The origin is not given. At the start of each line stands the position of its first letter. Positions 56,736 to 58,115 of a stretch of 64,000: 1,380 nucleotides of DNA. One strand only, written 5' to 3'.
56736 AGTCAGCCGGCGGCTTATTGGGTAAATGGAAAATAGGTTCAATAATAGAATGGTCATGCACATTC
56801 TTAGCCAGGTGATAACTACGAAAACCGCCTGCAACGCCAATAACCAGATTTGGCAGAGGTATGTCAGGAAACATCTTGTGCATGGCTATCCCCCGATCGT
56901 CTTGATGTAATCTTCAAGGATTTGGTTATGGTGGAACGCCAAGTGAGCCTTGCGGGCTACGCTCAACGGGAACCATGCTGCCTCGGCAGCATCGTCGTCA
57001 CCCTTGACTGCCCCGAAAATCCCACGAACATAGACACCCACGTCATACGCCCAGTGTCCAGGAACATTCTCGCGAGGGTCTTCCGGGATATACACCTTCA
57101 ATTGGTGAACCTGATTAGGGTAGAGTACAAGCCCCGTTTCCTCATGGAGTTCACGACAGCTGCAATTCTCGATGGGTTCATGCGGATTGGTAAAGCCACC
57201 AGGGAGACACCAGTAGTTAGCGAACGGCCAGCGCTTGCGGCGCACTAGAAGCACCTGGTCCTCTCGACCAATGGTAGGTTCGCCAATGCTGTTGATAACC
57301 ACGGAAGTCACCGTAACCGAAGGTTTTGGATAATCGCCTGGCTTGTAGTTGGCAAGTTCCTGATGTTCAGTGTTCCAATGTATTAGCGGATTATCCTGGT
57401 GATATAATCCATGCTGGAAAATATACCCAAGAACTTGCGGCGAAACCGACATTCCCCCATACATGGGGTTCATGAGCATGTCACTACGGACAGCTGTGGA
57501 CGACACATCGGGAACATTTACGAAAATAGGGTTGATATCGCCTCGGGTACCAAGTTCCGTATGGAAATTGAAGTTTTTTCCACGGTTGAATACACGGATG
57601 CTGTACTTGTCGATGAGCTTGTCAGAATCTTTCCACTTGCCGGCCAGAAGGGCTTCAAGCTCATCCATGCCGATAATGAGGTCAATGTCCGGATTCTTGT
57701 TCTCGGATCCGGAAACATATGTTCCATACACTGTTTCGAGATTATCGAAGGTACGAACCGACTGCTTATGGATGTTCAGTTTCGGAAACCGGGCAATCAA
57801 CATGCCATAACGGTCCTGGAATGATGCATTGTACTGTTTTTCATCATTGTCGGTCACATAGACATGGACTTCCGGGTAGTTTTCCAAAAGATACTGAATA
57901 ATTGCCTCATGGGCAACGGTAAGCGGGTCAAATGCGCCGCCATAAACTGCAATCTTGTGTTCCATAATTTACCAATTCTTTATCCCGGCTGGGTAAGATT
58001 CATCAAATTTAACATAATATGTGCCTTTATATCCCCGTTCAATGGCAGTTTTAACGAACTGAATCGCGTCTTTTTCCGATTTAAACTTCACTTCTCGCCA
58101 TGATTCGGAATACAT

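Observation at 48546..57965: Complete two-enzyme NAD+ reconstitution capacity (PRTase plus NadM-Nudix) together with an NAD+-consuming Tpt1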

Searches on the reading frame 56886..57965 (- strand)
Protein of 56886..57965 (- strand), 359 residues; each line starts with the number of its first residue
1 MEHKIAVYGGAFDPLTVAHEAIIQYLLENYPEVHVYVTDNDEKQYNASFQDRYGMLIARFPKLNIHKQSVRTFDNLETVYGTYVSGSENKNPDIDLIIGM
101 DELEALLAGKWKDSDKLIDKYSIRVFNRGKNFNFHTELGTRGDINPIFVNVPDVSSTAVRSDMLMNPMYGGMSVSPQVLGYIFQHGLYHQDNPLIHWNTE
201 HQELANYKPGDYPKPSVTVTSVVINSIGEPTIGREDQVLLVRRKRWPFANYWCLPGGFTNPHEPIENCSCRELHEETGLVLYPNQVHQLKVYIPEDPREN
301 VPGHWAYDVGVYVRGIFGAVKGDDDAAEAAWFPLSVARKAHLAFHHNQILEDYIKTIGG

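Call 3: search_protein_families(library=pfam, proteins=[window:56886-57965:-], max_evalue=0.01)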
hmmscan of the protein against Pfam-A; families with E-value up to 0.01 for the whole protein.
window:56886-57965:- (359 aa): 2 families
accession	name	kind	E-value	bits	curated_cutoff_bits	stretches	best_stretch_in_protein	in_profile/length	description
PF00293.34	NUDIX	-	2e-14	54.2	21.1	1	234-351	13-132/134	NUDIX domain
PF01467.32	CTP_transf_like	-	3.4e-07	30.9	21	1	7-160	1-131/133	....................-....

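Call 4: search_protein_families(library=ncbifam, proteins=[window:56886-57965:-], max_evalue=0.01)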
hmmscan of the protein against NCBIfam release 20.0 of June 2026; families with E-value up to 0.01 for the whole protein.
window:56886-57965:- (359 aa): 24 families
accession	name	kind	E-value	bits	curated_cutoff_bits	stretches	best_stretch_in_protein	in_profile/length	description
NF000842.0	PRK00071.2-1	equivalog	1.1e-19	70.8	167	1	3-190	2-186/191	nicotinate-nucleotide adenylyltransferase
TIGR00482.1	TIGR00482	equivalog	2.5e-16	60.3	112.45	1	7-188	1-194/194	nicotinate (nicotinamide) nucleotide adenylyltransferase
NF005519.0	PRK07152.1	equivalog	3e-16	59.3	315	1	4-191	2-187/361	nicotinate-nucleotide adenylyltransferase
NF050029.2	TransRepNtr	equivalog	2.7e-13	50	400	1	198-352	3-151/245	ADPR responsive transcriptional repressor NtrR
NF003787.0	PRK05379.1-4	equivalog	5.1e-13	48.7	449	1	194-339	182-327/346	bifunctional nicotinamide-nucleotide adenylyltransferase/Nudix hydroxylase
NF003786.0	PRK05379.1-2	equivalog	7.1e-12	45.2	397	1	150-352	146-350/354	bifunctional nicotinamide-nucleotide adenylyltransferase/Nudix hydroxylase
NF003788.0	PRK05379.1-5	equivalog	8e-12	45.1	354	1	205-353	202-347/351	bifunctional nicotinamide-nucleotide adenylyltransferase/Nudix hydroxylase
NF003791.0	PRK05379.2-3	equivalog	1.7e-11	43.9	409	1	188-357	170-333/340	bifunctional nicotinamide-nucleotide adenylyltransferase/Nudix hydroxylase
NF003790.0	PRK05379.2-2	equivalog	8.3e-10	38.3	403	1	189-353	186-350/354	bifunctional nicotinamide mononucleotide adenylyltransferase/ADP-ribose pyrophosphatase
NF003785.0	PRK05379.1-1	equivalog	8.4e-10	38.4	418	1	235-354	213-333/347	bifunctional nicotinamide-nucleotide adenylyltransferase/Nudix hydroxylase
NF000840.1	PRK00071.1-3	equivalog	7.8e-09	35.3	150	1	3-190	6-200/201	nicotinate-nucleotide adenylyltransferase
TIGR01510.1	coaD_prev_kdtB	equivalog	2.8e-07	30.7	103.3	1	5-76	1-70/155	pantetheine-phosphate adenylyltransferase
NF000839.0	PRK00071.1-1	equivalog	1.9e-06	28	187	1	4-129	7-138/219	nicotinate-nucleotide adenylyltransferase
NF006530.0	PRK08999.1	equivalog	2.9e-06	26.6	245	1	233-280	15-63/315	Nudix family hydrolase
NF000841.0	PRK00071.1-4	equivalog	3.9e-06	26.8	197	1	2-189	6-193/194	nicotinate-nucleotide adenylyltransferase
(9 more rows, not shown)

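Call 5: search_protein_families(library=phrogs, proteins=[window:56886-57965:-], max_evalue=0.001)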
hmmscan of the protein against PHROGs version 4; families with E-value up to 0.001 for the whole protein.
window:56886-57965:- (359 aa): 2 families
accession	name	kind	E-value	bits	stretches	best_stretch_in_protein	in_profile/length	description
phrog_1198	-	other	3.6e-19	70.5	1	206-356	28-171/253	MutT/NUDIX hydrolase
phrog_395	-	other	6.8e-07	30.4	1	2-354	10-371/373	cytidyltransferase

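Call 9: search_dna_similar(query=window:56886-57965:-, collection=phages, mode=protein, max_rows=30)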
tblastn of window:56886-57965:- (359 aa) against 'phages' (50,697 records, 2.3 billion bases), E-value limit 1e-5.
Records with a match: 64; places in all: 64; records where one place covers at least 80% of the query: 5.
Best place of each record, by identity: <60% 64.
By first word of the organism name: Aeromonas 14; Vibrio 9; Xanthomonas 6; Burkholderia 4; Cronobacter 4; Streptomyces 4; Ralstonia 3; Ruegeria 2; Bacillus 2; Acinetobacter 2; and 12 more.
By host as written in the record: - 7; Burkholderia cenocepacia 4; Aeromonas salmonicida 4; Ruegeria pomeroyi DSS-3 3; Aeromonas hydrophila BIOTECH 10089 3; Xanthomonas sp. 2; Bacillus megaterium str. ATCC 43725 2; Aeromonas salmonicida M15879-11 2; and 29 more.
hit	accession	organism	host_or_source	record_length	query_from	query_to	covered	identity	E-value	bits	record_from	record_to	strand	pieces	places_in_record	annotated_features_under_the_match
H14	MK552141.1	Burkholderia phage BcepSauron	Burkholderia cenocepacia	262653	4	357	99%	24.7%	6e-9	64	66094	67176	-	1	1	adenylyltransferase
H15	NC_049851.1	Burkholderia phage BcepSauron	Burkholderia cenocepacia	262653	4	357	99%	24.7%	6e-9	64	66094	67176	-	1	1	cytidyltransferase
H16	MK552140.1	Burkholderia phage BcepSaruman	Burkholderia cenocepacia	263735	4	357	99%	24.7%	2e-8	62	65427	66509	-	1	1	putative cytidyltransferase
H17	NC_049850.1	Burkholderia phage BcepSaruman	Burkholderia cenocepacia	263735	4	357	99%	24.7%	2e-8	62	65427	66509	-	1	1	cytidyltransferase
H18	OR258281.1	Xanthomonas phage XaC1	Xanthomonas vesicatoria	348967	5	354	97%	24.5%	7e-7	57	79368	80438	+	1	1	cytidyltransferase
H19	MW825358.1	Xanthomonas phage vB_XciM_LucasX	Xanthomonas citri 306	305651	153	335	51%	30.3%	6e-8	61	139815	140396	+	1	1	nicotinamide-nucleotide adenylyltransferase, NadM family / ADP-ribose ...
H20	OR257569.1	Ruegeria phage RpAliso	Ruegeria pomeroyi DSS-3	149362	150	352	57%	27.1%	8e-7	57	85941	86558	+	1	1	bifunctional nicotinamide mononucleotide adenylyltransferase/ ...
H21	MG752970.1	Ralstonia phage RsoM2USA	Ralstonia solanacearum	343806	154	353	56%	26.5%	4e-6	55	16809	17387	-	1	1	hypothetical protein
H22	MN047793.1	Xanthomonas phage Xoo-sp13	Xanthomonas oryzae pv. oryzae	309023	150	353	57%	25.2%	9e-8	60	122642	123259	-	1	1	bifunctional nicotinamide-nucleotide adenylyltransferase/ADP-ribose ...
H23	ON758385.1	Xanthomonas phage BUDD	Xanthomonas sp.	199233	155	359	57%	24.9%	2e-7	59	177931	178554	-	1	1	nicotinamide-nucleotide adenylyltransferase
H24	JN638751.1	Bacillus phage G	Bacillus megaterium str. ATCC 43725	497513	233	359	35%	38.6%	8e-15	82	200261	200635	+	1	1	273: gp273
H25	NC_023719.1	Bacillus phage G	Bacillus megaterium str. ATCC 43725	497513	233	359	35%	38.6%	8e-15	82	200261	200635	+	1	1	273: MutT/NUDIX hydrolase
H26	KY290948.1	Aeromonas phage 44RR2.8t.2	Aeromonas salmonicida HER1098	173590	153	353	56%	23.7%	1e-6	56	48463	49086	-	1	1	NadM family nicotinamide-nucleotide adenylyltransferase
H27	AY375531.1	Aeromonas phage 44RR2.8t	Aeromonas salmonicida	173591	153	353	56%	23.7%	1e-6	56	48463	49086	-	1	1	hypothetical protein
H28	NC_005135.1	Aeromonas phage 44RR2.8t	Aeromonas salmonicida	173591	153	353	56%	23.7%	1e-6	56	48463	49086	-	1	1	cytidyltransferase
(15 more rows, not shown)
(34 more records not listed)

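Call 13: search_solved_structures(query=window:56886-57965:-, show_alignments=3, max_evalue=0.01)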
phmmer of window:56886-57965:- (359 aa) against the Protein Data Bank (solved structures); distinct sequences matched with E-value up to 0.01: 26.
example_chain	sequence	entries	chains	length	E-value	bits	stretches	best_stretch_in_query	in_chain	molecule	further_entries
2fml_A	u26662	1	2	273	1.2e-15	60.7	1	210-349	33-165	MutT/nudix family protein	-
4dyw_A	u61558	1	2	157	4.8e-09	39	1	231-283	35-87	MutT/NUDIX family protein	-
3gz8_A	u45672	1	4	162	1.3e-08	37.5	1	199-352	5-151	MutT/nudix family protein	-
3gz5_A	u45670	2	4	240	4.4e-08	35.8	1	199-352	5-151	MutT/nudix family protein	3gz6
4nah_A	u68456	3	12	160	8.5e-08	34.9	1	1-79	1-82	Phosphopantetheine adenylyltransferase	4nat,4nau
3f3m_A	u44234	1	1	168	9.5e-08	34.7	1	1-79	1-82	Phosphopantetheine adenylyltransferase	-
2qjo_A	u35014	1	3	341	1.2e-07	34.4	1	151-354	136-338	Bifunctional NMN adenylyltransferase/Nudix hydrolase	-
3i9x_A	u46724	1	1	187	1.3e-07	34.2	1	203-352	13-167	mutT/nudix family protein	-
2qjt_B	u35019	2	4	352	1.4e-07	34.2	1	235-336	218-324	Nicotinamide-nucleotide adenylyltransferase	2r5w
2yyh_A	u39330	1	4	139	3.9e-07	32.7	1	238-355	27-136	8-OXO-dGTPase domain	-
3grn_A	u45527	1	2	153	0.00015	24.2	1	236-286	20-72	MutT related protein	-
1vlh_A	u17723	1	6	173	0.00021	23.7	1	3-55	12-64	Phosphopantetheine adenylyltransferase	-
3gg6_A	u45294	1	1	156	0.00032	23.1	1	229-345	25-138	Nucleoside diphosphate-linked moiety X motif 18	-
3mcf_A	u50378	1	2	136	0.00049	22.5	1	234-279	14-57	Diphosphoinositol polyphosphate phosphohydrolase 3-alpha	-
2duk_A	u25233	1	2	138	0.0012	21.2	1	234-279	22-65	MS0616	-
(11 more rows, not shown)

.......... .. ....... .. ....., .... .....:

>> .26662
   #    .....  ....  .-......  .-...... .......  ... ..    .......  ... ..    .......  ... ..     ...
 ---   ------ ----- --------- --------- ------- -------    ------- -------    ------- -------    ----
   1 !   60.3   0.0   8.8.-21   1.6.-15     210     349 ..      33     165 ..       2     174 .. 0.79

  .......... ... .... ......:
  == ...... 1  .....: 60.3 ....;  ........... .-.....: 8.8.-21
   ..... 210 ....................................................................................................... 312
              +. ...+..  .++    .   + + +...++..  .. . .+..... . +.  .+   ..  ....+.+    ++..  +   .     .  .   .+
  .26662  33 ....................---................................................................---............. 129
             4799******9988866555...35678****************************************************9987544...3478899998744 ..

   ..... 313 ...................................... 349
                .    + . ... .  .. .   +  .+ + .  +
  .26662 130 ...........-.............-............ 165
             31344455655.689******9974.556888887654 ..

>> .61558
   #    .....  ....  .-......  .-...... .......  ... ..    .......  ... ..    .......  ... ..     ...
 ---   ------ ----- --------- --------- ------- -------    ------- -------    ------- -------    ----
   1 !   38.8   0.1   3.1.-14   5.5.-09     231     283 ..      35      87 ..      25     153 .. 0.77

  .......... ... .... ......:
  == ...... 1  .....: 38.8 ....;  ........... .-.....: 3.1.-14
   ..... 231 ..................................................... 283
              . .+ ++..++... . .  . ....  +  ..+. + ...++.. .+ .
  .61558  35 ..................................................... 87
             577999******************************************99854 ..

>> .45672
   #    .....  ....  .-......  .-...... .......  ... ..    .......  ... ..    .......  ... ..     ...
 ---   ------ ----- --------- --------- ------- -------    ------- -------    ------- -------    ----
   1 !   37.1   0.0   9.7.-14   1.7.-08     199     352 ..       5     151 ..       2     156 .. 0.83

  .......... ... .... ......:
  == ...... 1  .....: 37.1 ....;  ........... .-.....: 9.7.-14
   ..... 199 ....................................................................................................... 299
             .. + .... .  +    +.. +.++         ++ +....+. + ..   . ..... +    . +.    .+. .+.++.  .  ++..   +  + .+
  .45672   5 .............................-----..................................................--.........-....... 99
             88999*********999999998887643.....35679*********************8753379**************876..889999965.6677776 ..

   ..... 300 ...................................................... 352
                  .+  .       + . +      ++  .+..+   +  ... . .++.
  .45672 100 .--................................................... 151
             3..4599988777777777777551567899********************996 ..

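Call 28: find_related_loci(query=window:56886-57965:-, collection=viral_contigs, flank=10000)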
Query window:56886-57965:- (359 aa) in viral_contigs; peptide patterns used: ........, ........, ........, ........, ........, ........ (x = any residue, [..] = any of these).
2 stretches matched a pattern, but none encodes a relative of the query by tblastn (E <= 1e-3).

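Call 29: find_homologous_proteins(query=window:56886-57965:-, max_evalue=0.001)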
Query window:56886-57965:- (359 aa): 37 proteins with E <= 0.001 among 3419 candidates.
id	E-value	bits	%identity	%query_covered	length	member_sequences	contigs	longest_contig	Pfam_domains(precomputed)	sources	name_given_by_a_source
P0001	4.1e-215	732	87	99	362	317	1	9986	PF01467.33,PF00293.35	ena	-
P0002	1.6e-210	717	84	100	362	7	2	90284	PF01467.33,PF00293.35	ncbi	-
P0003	3.8e-205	699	82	100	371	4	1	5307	PF01467.33,PF00293.35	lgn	-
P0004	1.4e-201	687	81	100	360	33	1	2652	PF01467.33,PF00293.35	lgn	-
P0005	3.9e-201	686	81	100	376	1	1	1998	PF01467.33,PF00293.35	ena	-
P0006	1.9e-198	677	76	100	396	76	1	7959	PF01467.33,PF00293.35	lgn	-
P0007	2.2e-197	674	76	100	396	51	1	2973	PF01467.33,PF00293.35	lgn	-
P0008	3.6e-193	660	80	100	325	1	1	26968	PF00293.35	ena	-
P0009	3.6e-186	637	75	100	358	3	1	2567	PF01467.33,PF00293.35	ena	-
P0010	3.3e-183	627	75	100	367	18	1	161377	PF01467.33,PF00293.35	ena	-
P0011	6.8e-178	610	70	100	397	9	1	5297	PF01467.33,PF00293.35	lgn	-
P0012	6.6e-170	583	69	100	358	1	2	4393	PF01467.33,PF00293.35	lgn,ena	-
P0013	1.1e-138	481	86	65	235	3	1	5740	PF00293.35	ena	-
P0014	6.8e-116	406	50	99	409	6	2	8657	PF01467.33,PF00293.35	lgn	-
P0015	3.0e-115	403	52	100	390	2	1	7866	PF01467.33,PF00293.35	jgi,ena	-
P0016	7.9e-114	399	54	84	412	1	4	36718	PF01467.33,PF00293.35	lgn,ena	-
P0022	9.0e-62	227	37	97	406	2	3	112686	PF01467.33,PF00293.35,PF14815.13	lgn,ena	-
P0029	2.3e-41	160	33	97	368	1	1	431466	PF01467.33,PF00293.35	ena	-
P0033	2.1e-35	141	36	96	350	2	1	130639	PF01467.33,PF22327.3,PF00293.35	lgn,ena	-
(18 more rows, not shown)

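Call 30: find_encoding_contigs(protein=P0029, flank=10000, max_places=1)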
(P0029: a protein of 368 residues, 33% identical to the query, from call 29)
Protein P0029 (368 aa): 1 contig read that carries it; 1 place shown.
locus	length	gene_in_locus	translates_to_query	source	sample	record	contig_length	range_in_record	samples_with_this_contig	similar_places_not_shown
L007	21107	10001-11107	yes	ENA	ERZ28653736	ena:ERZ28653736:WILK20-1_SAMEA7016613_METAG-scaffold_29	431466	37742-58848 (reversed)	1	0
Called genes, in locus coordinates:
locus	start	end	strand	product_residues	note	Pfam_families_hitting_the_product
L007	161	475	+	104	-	-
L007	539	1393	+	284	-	PF00149:Metallophos, PF12850:Metallophos_2 (faint)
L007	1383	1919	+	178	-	-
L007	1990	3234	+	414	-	-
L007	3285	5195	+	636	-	-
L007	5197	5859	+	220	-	-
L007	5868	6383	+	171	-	-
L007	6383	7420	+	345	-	-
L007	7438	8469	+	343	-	-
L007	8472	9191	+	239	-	-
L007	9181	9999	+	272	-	PF10021:PARG_cat_microb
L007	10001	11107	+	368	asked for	PF01467:CTP_transf_like, PF00293:NUDIX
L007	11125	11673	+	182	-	PF00857:Isochorismatase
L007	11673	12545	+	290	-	PF02540:NAD_synthase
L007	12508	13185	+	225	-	-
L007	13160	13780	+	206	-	-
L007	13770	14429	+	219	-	-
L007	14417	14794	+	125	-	-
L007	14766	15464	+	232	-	-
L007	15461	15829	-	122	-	-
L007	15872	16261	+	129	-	-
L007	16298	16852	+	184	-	-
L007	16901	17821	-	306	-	-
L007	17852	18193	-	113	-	-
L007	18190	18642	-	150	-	-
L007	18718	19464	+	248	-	-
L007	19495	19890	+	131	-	-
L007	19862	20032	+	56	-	-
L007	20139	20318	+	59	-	-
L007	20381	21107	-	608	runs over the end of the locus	-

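Call 31: find_encoding_contigs(protein=P0022, flank=10000, max_places=1)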
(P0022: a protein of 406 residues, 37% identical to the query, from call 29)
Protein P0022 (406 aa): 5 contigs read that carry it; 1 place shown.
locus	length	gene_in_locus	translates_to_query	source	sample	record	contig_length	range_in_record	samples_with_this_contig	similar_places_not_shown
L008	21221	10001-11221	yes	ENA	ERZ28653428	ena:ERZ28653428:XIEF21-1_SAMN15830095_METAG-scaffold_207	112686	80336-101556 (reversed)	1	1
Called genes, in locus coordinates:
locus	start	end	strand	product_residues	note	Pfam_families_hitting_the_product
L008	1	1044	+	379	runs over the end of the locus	-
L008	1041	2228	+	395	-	PF10127:RlaP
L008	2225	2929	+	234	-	PF00149:Metallophos, PF12850:Metallophos_2 (weak)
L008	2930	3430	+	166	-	-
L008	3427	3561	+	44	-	-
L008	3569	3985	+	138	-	-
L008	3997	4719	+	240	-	-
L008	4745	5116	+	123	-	-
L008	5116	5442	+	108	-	-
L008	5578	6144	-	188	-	-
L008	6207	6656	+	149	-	-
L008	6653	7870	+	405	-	PF09511:RNA_lig_T4_1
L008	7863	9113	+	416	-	PF17767:NAPRTase_N, PF04095:NAPRTase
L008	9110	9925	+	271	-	-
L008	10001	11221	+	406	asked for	PF01467:CTP_transf_like (faint), PF00293:NUDIX, PF14815:NUDIX_4 (faint)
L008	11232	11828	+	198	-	PF00857:Isochorismatase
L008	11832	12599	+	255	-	PF02540:NAD_synthase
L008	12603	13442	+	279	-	-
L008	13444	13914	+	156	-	-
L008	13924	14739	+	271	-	PF00149:Metallophos, PF12850:Metallophos_2 (weak)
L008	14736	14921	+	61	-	-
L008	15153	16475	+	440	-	PF01385:OrfB_IS605, PF07282:Cas12f1-like_TNB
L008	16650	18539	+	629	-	-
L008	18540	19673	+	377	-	PF00996:GDI (weak), PF13450:NAD_binding_8, PF01593:Amino_oxidase, PF03275:GLF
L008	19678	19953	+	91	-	-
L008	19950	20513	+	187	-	PF00625:Guanylate_kin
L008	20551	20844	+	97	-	-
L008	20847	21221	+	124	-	-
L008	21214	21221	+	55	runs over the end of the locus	-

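Call 32: find_encoding_contigs(protein=P0033, flank=10000, max_places=1)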
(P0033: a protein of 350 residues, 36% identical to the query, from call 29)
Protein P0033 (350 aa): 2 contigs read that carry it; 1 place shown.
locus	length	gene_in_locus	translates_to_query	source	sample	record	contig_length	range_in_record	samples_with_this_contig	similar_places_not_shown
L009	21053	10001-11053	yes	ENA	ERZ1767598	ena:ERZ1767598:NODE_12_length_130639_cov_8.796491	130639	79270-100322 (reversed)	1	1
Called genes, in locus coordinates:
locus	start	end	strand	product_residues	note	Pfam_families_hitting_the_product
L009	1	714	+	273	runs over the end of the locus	PF14520:HHH_5 (faint), PF00533:BRCT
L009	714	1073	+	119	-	-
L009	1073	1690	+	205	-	-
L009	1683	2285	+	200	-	-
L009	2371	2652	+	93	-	-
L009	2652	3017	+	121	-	-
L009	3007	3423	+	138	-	-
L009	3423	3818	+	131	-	-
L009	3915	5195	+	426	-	PF17767:NAPRTase_N, PF04095:NAPRTase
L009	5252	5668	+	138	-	-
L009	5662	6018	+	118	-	-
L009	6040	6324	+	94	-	-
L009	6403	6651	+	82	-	-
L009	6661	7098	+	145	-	PF00293:NUDIX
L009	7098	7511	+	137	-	-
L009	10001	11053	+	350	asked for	PF01467:CTP_transf_like, PF22327:Nudt16-like (faint), PF00293:NUDIX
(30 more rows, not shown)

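Call 35: find_homologous_proteins(query=L008:11832-12599:+, max_evalue=1e-20)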
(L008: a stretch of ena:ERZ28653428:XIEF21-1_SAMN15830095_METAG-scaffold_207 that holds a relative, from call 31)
Query L008:11832-12599:+ (255 aa): 7855 proteins with E <= 1e-20 among 8000 candidates; the best 120 are listed.
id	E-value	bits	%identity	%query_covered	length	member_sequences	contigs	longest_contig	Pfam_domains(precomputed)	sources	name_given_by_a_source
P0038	2.9e-168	576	100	100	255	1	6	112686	PF02540.24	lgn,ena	-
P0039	1.6e-115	403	74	93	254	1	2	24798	PF02540.24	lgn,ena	-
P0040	4.0e-110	385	72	91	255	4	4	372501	PF02540.24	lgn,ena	-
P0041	6.2e-109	381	74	93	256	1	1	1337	PF02540.24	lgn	-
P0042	2.6e-105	369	79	80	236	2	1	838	PF02540.24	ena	-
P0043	1.6e-104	367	71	92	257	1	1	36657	PF02540.24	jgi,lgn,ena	-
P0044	2.4e-94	333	66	92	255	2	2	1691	PF02540.24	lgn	-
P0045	1.7e-91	324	65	92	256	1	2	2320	PF02540.24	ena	-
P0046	2.0e-81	291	59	91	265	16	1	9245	PF02540.24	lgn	-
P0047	9.6e-81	289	56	91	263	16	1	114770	PF02540.24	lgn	-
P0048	2.2e-79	284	59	92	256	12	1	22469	PF02540.24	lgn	-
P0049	7.4e-79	283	57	93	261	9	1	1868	PF02540.24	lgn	-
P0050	1.4e-78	282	57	93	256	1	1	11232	PF02540.24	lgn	-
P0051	1.8e-78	281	57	93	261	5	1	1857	PF02540.24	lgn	-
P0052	1.6e-75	272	54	95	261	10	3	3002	PF02540.24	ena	-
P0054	3.0e-71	258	52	94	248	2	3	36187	PF02540.24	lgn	-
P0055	1.3e-70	256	51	91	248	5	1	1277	PF02540.24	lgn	-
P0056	3.0e-70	254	53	91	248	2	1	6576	PF02540.24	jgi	jgi:NAD+ synthase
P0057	6.1e-70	253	50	94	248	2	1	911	PF02540.24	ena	-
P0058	1.3e-69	252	50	94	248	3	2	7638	PF02540.24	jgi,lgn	-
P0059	1.7e-69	252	50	94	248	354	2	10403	PF02540.24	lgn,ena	-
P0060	3.3e-69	251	53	91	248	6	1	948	PF02540.24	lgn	-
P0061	6.2e-69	250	52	98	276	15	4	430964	PF02540.24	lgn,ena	-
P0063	8.4e-69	250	50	94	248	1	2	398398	PF02540.24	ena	-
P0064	1.6e-68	249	50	91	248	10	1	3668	PF02540.24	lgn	-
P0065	1.8e-67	245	50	94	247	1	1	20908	PF02540.24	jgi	jgi:NAD+ synthase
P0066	3.0e-67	245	50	91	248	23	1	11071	PF02540.24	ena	-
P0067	4.0e-67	244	50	91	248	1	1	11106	PF02540.24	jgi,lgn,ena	-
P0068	3.8e-66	241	49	89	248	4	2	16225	PF02540.24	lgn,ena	-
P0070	1.0e-62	230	47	94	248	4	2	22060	PF02540.24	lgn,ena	-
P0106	2.0e-55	206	47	93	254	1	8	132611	PF06508.20,PF02540.24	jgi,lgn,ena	-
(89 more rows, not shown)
